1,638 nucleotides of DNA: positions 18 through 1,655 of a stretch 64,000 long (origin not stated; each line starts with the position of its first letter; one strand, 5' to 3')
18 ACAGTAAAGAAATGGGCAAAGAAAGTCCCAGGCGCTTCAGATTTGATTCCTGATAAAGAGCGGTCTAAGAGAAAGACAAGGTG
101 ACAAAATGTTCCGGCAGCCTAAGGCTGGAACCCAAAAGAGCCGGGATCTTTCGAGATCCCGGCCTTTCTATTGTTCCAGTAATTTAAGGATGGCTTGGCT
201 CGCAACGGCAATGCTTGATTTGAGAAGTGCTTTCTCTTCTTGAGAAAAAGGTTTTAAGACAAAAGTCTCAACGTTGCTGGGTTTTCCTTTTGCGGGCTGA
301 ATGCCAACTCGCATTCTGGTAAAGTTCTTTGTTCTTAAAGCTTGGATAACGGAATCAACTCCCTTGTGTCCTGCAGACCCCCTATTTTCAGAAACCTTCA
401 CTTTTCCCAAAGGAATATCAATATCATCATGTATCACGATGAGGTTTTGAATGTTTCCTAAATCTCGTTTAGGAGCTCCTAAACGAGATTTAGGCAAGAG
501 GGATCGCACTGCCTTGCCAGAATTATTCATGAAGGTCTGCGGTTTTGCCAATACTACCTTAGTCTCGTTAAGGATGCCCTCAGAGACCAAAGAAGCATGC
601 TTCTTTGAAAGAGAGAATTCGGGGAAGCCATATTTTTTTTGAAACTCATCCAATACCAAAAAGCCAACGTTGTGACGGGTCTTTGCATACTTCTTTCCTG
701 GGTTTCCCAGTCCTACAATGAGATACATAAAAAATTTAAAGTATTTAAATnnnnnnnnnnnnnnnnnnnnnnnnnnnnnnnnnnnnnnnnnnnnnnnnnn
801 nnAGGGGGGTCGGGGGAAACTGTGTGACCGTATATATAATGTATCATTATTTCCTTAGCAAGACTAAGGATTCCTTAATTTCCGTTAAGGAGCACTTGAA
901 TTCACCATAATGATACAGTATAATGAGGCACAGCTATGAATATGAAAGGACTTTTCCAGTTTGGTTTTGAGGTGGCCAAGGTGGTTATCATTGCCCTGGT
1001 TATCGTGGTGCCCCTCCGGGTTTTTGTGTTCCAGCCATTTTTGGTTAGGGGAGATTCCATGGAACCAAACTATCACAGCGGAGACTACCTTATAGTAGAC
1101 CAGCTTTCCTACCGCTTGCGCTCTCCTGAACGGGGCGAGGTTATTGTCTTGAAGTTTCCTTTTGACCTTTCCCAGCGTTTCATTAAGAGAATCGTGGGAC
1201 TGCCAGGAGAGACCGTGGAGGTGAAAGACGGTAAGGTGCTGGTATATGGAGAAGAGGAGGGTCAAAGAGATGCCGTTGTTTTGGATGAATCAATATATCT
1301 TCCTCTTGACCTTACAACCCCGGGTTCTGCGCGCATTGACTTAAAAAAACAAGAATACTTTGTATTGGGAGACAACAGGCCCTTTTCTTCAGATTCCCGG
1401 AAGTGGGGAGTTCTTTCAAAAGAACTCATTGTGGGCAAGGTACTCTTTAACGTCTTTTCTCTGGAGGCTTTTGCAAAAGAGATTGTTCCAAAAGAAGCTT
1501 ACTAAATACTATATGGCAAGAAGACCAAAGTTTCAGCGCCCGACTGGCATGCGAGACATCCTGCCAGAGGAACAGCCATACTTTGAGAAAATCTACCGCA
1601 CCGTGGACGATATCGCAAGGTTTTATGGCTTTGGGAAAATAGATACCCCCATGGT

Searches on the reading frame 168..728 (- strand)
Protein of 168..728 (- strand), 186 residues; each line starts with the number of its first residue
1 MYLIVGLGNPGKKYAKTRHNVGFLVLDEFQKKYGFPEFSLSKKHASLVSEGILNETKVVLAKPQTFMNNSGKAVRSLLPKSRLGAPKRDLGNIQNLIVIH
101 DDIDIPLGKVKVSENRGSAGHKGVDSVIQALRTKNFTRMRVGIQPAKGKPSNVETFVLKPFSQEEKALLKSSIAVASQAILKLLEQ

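Call 47: search_protein_families(library=pfam, proteins=[window:168-728:-], max_evalue=0.001)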
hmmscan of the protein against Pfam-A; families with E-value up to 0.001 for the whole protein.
window:168-728:- (186 aa): 1 family
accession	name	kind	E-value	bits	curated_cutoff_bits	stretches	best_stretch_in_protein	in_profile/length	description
PF01195.25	Pept_tRNA_hydro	-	1.2e-54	185.4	27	1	3-185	1-172/183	Peptidyl-tRNA hydrolase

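Call 50: search_solved_structures(query=window:168-728:-, show_alignments=1)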
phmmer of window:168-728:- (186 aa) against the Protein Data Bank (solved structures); distinct sequences matched with E-value up to 0.001: 36.
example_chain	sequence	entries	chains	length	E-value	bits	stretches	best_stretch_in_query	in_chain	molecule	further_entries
7y52_A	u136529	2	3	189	1.9e-33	119.2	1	1-185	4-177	Peptidyl-tRNA hydrolase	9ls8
2lgj_A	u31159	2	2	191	1.1e-32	116.8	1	3-181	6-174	Peptidyl-tRNA hydrolase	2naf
8iu6_A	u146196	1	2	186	1.8e-32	116.1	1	1-185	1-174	Peptidyl-tRNA hydrolase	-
3kjz_A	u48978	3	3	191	5.5e-32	114.5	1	3-181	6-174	Peptidyl-tRNA hydrolase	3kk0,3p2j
2z2i_A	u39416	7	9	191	1.3e-30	110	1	3-186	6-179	Peptidyl-tRNA hydrolase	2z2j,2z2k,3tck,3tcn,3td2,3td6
7wt6_A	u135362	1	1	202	1.6e-30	109.8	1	3-186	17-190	Peptidyl-tRNA hydrolase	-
2jrc_A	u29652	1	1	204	1.6e-30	109.7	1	3-186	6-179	Peptidyl-tRNA hydrolase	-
4qt4_A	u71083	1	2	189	8.1e-29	104.2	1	3-169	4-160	Peptidyl-tRNA hydrolase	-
8axp_B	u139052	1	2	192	4.5e-27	98.5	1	3-181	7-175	Peptidyl-tRNA hydrolase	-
4yly_A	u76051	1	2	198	7.6e-26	94.5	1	2-185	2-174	Peptidyl-tRNA hydrolase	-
8x5u_A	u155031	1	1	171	1.8e-25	93.3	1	1-180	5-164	Peptidyl-tRNA hydrolase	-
5zx8_A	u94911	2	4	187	2.5e-25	92.8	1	1-180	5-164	Peptidyl-tRNA hydrolase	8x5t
1ryb_A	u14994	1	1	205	4.5e-24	88.7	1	2-180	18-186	CRS2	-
1ryn_A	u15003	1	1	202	4.9e-24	88.6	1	2-180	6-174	protein CRS2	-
1rym_A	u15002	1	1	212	7.2e-24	88.1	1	2-180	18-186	protein CRS2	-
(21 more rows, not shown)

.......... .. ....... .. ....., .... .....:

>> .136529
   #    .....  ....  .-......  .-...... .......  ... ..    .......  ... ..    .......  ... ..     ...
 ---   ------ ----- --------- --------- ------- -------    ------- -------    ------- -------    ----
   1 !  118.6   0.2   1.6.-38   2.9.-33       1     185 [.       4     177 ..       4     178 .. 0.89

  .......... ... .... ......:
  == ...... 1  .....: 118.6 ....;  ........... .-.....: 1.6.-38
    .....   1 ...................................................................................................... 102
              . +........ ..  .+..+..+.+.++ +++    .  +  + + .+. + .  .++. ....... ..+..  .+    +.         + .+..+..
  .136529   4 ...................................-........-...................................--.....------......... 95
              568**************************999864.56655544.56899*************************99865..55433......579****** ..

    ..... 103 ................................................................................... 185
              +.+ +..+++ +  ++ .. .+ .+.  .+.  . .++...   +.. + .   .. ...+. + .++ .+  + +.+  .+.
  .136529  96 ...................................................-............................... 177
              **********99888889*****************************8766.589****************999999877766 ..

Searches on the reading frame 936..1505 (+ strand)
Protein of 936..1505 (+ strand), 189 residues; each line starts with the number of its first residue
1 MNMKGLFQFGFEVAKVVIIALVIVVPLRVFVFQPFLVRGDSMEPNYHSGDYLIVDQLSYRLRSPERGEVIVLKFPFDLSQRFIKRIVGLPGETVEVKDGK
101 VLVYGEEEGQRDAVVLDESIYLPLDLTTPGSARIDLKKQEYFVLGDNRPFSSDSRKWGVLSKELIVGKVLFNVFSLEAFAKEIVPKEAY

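Call 47: search_protein_families(library=pfam, proteins=[window:936-1505:+], max_evalue=0.001)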
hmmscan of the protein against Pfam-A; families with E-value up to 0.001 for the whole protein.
window:936-1505:+ (189 aa): 2 families
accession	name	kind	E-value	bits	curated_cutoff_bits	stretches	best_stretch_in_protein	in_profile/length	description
PF10502.14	Peptidase_S26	-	1.6e-42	145.7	22.9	1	12-173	3-167/168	Signal peptidase, peptidase S26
PF00717.28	Peptidase_S24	-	4.4e-06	26.8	23.3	1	37-94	40-89/116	Peptidase S24-like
